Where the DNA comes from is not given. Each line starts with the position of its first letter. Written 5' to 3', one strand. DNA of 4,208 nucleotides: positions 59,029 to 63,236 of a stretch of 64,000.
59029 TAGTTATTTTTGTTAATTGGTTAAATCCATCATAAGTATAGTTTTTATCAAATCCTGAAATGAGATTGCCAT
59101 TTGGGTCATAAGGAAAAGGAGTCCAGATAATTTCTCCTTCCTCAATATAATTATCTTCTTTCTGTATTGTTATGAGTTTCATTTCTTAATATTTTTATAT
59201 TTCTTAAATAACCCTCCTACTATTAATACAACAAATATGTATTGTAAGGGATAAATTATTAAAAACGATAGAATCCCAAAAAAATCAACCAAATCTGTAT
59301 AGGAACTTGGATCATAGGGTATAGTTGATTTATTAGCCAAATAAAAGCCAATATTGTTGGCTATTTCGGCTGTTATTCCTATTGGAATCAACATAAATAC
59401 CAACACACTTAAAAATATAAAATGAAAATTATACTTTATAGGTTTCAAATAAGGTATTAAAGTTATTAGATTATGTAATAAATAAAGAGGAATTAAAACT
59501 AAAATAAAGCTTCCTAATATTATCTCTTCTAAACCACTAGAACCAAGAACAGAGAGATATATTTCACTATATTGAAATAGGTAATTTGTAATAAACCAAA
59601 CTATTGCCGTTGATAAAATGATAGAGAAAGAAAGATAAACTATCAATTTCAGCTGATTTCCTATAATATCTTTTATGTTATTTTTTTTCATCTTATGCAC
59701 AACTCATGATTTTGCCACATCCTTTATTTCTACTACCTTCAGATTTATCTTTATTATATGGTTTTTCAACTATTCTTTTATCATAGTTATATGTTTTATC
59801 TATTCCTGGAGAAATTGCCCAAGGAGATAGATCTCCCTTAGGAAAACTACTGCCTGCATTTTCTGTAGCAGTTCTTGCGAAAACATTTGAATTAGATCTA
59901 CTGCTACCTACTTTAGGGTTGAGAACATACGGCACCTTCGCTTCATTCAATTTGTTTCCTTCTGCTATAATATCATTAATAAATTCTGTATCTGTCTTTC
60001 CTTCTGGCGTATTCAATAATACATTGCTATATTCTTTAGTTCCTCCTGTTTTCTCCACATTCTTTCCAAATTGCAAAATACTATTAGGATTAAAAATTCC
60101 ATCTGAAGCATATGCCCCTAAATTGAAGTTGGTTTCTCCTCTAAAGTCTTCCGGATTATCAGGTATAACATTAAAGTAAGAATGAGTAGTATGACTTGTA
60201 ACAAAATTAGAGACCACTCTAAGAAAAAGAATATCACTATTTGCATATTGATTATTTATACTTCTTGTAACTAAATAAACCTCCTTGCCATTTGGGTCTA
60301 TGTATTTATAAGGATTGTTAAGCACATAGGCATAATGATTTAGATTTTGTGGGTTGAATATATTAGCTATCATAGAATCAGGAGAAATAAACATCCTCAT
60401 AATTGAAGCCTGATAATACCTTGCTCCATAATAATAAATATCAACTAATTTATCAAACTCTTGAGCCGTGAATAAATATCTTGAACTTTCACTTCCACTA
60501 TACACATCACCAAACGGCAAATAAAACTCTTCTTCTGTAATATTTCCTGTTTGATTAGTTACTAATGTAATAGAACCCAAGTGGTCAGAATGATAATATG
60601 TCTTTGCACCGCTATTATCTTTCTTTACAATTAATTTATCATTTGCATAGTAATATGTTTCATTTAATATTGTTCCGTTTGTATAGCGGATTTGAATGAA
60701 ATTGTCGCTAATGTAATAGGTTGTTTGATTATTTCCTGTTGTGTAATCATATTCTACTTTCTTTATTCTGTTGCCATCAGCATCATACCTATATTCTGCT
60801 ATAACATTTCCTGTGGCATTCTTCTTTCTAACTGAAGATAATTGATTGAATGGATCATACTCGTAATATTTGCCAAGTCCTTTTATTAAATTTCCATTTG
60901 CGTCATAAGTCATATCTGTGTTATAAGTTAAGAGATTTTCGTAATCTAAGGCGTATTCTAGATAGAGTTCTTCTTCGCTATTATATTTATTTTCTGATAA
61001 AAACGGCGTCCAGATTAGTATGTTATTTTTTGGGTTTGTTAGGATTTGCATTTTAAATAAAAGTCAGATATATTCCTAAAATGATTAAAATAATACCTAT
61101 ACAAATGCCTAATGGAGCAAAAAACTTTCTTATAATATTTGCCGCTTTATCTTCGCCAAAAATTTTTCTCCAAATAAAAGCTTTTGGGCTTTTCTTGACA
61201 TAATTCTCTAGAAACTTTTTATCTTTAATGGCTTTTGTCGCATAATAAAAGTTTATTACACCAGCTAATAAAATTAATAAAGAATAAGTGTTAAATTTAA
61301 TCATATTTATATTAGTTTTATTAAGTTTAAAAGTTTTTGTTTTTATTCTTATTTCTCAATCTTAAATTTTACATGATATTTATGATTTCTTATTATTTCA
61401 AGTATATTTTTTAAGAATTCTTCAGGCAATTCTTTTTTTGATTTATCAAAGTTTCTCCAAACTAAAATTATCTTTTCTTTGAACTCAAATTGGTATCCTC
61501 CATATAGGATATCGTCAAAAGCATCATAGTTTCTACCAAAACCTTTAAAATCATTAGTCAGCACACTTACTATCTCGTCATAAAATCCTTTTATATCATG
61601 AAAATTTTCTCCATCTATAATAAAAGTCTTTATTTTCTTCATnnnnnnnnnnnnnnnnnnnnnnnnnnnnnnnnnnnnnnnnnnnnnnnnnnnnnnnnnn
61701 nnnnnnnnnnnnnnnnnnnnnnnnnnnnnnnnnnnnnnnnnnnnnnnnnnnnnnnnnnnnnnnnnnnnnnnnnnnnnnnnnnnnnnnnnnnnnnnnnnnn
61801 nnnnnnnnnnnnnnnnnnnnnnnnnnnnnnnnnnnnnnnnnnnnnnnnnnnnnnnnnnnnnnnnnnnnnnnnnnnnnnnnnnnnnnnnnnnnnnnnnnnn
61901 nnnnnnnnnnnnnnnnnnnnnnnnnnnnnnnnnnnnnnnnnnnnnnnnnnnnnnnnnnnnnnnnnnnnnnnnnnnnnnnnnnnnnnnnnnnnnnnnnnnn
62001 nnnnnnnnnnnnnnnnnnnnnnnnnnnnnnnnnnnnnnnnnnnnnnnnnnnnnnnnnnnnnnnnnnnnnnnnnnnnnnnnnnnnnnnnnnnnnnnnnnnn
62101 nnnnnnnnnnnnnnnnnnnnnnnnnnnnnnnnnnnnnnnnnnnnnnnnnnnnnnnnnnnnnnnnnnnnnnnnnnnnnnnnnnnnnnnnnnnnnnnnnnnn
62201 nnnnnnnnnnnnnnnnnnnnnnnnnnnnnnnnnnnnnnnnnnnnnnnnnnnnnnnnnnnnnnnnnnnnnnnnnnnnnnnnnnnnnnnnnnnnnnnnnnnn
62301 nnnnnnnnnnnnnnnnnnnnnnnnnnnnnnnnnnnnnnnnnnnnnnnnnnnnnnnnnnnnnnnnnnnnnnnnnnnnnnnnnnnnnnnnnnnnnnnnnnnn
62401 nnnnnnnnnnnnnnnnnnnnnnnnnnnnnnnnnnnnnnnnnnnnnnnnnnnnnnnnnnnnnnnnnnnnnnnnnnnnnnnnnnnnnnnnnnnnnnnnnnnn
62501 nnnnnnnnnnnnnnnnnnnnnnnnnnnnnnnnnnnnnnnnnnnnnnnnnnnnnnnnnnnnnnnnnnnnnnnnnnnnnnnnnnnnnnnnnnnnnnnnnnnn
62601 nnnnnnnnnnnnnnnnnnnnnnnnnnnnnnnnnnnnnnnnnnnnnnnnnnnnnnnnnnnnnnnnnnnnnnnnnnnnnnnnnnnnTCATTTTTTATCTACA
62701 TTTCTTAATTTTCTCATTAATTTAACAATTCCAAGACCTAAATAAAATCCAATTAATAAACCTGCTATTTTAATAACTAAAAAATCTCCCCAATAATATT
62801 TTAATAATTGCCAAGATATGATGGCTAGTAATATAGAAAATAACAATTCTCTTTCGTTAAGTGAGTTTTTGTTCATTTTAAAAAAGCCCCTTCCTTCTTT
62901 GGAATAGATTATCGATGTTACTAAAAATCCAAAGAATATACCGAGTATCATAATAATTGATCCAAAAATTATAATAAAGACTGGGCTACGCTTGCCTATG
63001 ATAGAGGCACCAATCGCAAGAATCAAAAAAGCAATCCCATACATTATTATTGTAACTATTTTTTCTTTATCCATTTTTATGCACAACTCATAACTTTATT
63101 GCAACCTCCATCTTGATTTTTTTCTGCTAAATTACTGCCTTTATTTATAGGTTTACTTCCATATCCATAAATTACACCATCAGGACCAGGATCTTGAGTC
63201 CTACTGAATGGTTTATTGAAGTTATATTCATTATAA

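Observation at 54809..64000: Tightly coupled array of five or more short YD-repeat/RHS-tip polymorphic toxin genes, each with its own immunity gene, in a DPANN-like archaeon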

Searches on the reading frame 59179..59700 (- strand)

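Call 3: search_protein_families(library=pfam, proteins=[window:59179-59700:-], max_evalue=0.1)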
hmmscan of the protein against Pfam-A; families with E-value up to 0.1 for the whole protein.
window:59179-59700:- (173 aa): 1 family
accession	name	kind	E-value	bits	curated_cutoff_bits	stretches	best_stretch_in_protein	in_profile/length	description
PF15820.10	ECSCR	-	0.032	14.6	27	0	123-170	6-54/104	Endothelial cell-specific chemotaxis regulator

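Call 4: search_protein_families(library=ncbifam, proteins=[window:59179-59700:-], max_evalue=0.1)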
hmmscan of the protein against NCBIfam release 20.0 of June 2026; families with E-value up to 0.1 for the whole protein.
window:59179-59700:- (173 aa): 0 families

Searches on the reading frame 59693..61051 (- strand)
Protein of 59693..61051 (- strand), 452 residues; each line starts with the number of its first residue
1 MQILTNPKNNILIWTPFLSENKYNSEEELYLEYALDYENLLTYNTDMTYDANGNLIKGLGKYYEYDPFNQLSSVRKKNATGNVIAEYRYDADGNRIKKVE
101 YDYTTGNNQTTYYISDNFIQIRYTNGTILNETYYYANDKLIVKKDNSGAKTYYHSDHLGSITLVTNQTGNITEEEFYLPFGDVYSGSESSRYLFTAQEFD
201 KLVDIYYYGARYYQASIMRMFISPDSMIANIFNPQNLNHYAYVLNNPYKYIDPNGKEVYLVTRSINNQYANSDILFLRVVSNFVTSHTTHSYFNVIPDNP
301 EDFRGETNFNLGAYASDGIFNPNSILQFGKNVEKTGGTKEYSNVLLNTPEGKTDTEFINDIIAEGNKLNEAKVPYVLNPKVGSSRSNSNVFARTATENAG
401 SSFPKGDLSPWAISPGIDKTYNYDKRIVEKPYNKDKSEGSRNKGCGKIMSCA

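Call 3: search_protein_families(library=pfam, proteins=[window:59693-61051:-], max_evalue=0.1)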
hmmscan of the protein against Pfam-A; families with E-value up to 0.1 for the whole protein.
window:59693-61051:- (452 aa): 1 family
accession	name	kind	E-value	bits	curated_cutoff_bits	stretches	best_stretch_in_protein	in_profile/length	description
PF05593.20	RHS_repeat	-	1.6e-05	25.6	22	2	65-97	1-30/38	RHS Repeat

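Call 4: search_protein_families(library=ncbifam, proteins=[window:59693-61051:-], max_evalue=0.1)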
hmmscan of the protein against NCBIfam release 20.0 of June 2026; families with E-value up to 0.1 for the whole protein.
window:59693-61051:- (452 aa): 2 families
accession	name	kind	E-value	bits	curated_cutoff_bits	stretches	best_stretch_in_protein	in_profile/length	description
TIGR03696.1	Rhs_assc_core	domain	7.3e-17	61.6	32.5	1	177-255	1-75/76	RHS repeat-associated core domain-containing protein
TIGR01643.1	YD_repeat_2x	repeat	0.016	15.7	15.8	0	65-97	1-30/42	YD repeat-containing protein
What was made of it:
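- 59693..61051 (-): 452-aa tip without a signal peptide. It has the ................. N-terminus, 3 YD repeats, the RHS core, a rare unassigned C-terminal domain and the Cys tail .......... TIGR03696 E 7e-17 and RHS_repeat E 1.6e-5 (calls 3, 4).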

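Call 10: find_encoding_contigs(protein=window:59693-61051:-, flank=10000, max_places=6)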
Protein window:59693-61051:- (452 aa): 2 contigs read that carry it; 1 place shown.
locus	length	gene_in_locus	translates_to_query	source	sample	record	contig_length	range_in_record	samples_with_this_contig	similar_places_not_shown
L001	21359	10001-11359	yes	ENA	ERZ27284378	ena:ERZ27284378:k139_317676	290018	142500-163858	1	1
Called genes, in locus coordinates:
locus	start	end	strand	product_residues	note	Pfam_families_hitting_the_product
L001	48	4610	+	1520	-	PF13517:FG-GAP_3 (weak), PF12256:TcdB_toxin_midN, PF05593:RHS_repeat (faint), PF20041:DUF6443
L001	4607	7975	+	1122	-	PF13385:Laminin_G_3, PF25023:TEN_YD-shell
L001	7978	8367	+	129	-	-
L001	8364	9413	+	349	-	PF25023:TEN_YD-shell (weak), PF00545:Ribonuclease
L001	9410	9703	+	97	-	PF01337:Barstar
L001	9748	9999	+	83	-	-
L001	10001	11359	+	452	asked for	PF05593:RHS_repeat (faint)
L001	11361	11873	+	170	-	-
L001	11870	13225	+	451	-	PF25023:TEN_YD-shell, PF05593:RHS_repeat (faint)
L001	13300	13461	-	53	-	-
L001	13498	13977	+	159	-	-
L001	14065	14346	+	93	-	PF01909:NTP_transf_2, PF18765:Polbeta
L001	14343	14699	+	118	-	PF01934:HepT-like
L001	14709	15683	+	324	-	PF25023:TEN_YD-shell (weak)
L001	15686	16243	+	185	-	-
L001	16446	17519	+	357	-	PF13385:Laminin_G_3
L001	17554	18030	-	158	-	-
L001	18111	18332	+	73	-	PF01022:HTH_5 (weak), PF12840:HTH_20 (weak), PF01047:MarR (faint)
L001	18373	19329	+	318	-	-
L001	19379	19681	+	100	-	-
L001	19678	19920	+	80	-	-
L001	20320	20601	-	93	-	-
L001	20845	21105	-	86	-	-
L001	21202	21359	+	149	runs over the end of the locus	-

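Call 12: search_protein_families(library=pfam, proteins=[L001:48-4610:+, L001:4607-7975:+], max_evalue=0.01)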
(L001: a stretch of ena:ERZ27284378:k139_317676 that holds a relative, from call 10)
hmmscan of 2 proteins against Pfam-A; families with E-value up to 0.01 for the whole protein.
L001:48-4610:+ (1520 aa): 5 families
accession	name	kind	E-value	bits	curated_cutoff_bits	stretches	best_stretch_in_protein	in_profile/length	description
PF12256.14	TcdB_toxin_midN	-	8e-23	81.1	24.8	1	685-808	30-156/181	Insecticide toxin TcdB middle/N-terminal region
PF05593.20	RHS_repeat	-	8.1e-20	71.2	22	2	1227-1259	1-33/38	RHS Repeat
PF13517.12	FG-GAP_3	-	6.2e-15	56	26.9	3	560-631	1-60/61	FG-GAP-like repeat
PF20041.5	DUF6443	-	1.6e-07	32.1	27.8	1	1087-1158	13-86/137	Domain of unknown function (DUF6443)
PF01839.29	FG-GAP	-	0.0005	20.3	22.1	0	423-435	7-19/37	FG-GAP repeat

L001:4607-7975:+ (1122 aa): 1 family
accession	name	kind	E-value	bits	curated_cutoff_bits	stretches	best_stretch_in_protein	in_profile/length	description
PF13385.13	Laminin_G_3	-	4.6e-24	85.7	27.6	1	274-423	9-150/151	Concanavalin A-like lectin/glucanases superfamily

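Call 26: search_protein_families(library=ncbifam, proteins=[L001:48-4610:+, L001:4607-7975:+], max_evalue=0.01)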
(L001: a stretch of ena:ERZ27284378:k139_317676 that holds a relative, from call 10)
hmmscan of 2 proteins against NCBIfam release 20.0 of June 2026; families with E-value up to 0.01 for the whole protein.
L001:48-4610:+ (1520 aa): 1 family
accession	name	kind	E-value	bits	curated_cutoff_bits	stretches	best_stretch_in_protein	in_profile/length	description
TIGR01643.1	YD_repeat_2x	repeat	1.1e-16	60.5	15.8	1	1227-1267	1-41/42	YD repeat-containing protein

L001:4607-7975:+ (1122 aa): 3 families
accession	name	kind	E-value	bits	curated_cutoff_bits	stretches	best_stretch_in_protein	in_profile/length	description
TIGR03696.1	Rhs_assc_core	domain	3.2e-14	53.2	32.5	1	839-917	1-75/76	RHS repeat-associated core domain-containing protein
NF052521.1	TafC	equivalog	6.4e-06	25.5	410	1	282-431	215-364/373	TafC family fimbrial protein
TIGR01643.1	YD_repeat_2x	repeat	0.0085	16.6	15.8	0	726-739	20-33/42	YD repeat-containing protein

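Call 33: search_solved_structures(query=L001:48-4610:+, max_evalue=0.001, show_alignments=0)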
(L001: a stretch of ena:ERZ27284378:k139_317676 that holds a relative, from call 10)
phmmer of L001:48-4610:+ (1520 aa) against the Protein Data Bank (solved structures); distinct sequences matched with E-value up to 0.001: 11.
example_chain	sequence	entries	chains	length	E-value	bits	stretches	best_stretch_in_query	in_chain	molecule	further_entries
8cp6_B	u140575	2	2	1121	2.5e-12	48.5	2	1159-1298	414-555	Toxin protein Tse5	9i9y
8qja_A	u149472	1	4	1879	3.8e-12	47.9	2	1225-1470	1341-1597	Putative type VI secretion system YD repeat-containing Rhs element Vgr protein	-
7pq5_L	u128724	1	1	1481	1.2e-09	39.6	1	1160-1341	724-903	Tre23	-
7q97_A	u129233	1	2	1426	7.8e-09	36.9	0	1216-1300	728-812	Rhs family protein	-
8qjb_A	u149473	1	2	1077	3.7e-07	31.4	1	1155-1325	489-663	T6SS-associated Rhs core domain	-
8qjd_A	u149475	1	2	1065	5e-07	30.9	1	1155-1325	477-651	Salmonella bongori Rhs core domain (residues 360-1420)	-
8uxt_A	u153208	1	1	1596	7.6e-07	30.3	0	1223-1280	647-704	Tse15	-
8uy4_A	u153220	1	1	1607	7.9e-07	30.3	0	1223-1280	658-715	Tse15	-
8qjc_A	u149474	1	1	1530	9.6e-07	30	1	1156-1325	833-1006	T6SS-associated Rhs core and toxin domain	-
9ifo_A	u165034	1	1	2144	0.00032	21.6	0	1160-1317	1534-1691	Teneurin-Like Protein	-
9pt5_A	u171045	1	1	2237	0.00035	21.5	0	1160-1317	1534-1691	Teneurin-like protein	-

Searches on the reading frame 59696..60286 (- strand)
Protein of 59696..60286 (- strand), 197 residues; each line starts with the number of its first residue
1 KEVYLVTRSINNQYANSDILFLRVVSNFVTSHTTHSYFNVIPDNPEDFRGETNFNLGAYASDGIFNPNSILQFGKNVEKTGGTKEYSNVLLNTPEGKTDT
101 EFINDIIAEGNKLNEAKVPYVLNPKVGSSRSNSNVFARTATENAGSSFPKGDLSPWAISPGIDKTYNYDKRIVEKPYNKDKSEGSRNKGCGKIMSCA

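Call 60: search_solved_structures(query=window:59696-60286:-, max_evalue=1)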
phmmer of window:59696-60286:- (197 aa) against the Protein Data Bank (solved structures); distinct sequences matched with E-value up to 1: 2.
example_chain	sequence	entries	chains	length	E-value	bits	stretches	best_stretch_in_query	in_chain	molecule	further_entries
9n2x_A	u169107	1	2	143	0.049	16.8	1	40-131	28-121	LM1841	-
8fnu_A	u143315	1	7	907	0.87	12.7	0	51-116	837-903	KAP NTPase domain-containing protein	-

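Call 76: find_homologous_proteins(query=window:59696-60286:-, max_evalue=0.001)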
Query window:59696-60286:- (197 aa): 1 proteins with E <= 0.001 among 47 candidates.
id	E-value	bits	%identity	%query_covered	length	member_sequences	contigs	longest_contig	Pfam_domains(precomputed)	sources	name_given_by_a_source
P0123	2.0e-49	186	54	92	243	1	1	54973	-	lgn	-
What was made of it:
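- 59693..61051 (-): The C-terminal domain has one homolog among 5.8 billion proteins (call 76) and no PDB match (call 60).
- Tried and rejected: A protein search found one homolog only (call 76).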

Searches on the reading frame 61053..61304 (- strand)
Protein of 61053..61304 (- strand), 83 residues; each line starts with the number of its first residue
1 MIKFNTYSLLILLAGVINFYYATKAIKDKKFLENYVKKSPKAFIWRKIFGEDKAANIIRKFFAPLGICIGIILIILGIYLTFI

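Call 3: search_protein_families(library=pfam, proteins=[window:61053-61304:-], max_evalue=0.1)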
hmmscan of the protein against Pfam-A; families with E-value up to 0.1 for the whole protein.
window:61053-61304:- (83 aa): 2 families
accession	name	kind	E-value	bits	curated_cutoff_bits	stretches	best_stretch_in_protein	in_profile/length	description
PF06916.18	FAM210A-B_dom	-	0.052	14.5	26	1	8-74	18-86/88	FAM210A/B-like domain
PF14007.11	YtpI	-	0.098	13.5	29.4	0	9-81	2-73/87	YtpI-like protein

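Call 4: search_protein_families(library=ncbifam, proteins=[window:61053-61304:-], max_evalue=0.1)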
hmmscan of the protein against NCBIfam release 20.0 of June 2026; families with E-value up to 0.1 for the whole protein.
window:61053-61304:- (83 aa): 0 families

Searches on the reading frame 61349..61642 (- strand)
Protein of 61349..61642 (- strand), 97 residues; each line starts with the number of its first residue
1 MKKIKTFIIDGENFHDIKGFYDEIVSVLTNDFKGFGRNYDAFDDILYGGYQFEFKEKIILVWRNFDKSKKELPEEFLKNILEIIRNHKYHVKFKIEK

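Call 3: search_protein_families(library=pfam, proteins=[window:61349-61642:-], max_evalue=0.1)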
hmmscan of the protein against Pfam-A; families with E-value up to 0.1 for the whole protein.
window:61349-61642:- (97 aa): 1 family
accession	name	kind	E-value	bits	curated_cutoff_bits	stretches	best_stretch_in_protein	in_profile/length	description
PF01337.24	Barstar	-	7.7e-14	51.9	23.4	1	5-87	2-80/96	Barstar (barnase inhibitor)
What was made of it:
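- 61349..61642 (-): Barstar-type immunity protein (97 aa). PF01337 E 8e-14 (call 3).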

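Call 4: search_protein_families(library=ncbifam, proteins=[window:61349-61642:-], max_evalue=0.1)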
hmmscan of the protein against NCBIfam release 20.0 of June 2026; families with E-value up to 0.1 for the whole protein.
window:61349-61642:- (97 aa): 0 families

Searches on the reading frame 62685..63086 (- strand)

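Call 3: search_protein_families(library=pfam, proteins=[window:62685-63086:-], max_evalue=0.1)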
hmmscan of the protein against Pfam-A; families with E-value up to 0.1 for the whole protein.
window:62685-63086:- (133 aa): 0 families

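Call 4: search_protein_families(library=ncbifam, proteins=[window:62685-63086:-], max_evalue=0.1)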
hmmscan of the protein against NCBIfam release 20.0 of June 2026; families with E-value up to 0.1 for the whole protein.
window:62685-63086:- (133 aa): 1 family
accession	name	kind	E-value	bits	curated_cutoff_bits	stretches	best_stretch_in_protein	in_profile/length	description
NF033774.1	phos_trans_PitA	exception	0.059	12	800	1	37-122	52-135/498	inorganic phosphate transporter PitA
